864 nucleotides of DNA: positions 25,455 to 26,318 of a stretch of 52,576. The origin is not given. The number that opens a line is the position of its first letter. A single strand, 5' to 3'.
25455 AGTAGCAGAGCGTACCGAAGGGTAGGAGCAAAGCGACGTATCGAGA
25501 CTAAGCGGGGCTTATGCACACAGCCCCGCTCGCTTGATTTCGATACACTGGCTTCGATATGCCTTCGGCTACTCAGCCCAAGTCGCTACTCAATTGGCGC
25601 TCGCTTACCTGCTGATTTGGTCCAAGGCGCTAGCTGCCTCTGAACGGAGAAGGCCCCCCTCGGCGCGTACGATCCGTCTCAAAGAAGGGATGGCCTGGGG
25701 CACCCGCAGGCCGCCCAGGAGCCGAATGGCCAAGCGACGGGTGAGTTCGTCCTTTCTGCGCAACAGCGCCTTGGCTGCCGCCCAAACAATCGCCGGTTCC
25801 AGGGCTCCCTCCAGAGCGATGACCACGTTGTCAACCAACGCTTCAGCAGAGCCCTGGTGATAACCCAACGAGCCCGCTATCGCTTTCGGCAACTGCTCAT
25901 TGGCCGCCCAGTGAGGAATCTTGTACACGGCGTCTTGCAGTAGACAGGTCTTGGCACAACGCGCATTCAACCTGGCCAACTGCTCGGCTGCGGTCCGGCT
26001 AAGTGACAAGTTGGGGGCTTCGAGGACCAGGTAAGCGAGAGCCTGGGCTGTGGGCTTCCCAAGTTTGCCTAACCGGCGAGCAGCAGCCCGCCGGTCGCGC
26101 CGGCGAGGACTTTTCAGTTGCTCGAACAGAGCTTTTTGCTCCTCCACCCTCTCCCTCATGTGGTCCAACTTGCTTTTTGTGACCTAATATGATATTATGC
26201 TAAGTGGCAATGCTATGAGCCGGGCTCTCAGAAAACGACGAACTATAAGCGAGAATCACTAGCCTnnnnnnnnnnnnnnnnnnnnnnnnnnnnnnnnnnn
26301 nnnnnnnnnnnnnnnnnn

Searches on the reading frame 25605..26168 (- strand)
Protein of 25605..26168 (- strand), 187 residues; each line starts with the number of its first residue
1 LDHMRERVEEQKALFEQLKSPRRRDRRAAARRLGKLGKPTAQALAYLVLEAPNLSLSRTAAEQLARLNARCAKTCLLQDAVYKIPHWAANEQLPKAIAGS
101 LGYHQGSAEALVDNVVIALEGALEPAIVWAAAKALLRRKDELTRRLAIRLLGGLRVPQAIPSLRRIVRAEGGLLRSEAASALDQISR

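Call 73: search_protein_families(library=pfam, proteins=[window:25605-26168:-], max_evalue=0.00001)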
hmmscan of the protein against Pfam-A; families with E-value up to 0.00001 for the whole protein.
window:25605-26168:- (187 aa): 1 family
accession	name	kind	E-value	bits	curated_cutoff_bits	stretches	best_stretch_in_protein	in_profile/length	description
PF13646.12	HEAT_2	-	2.9e-11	43.9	27.7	1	133-185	6-58/88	HEAT repeats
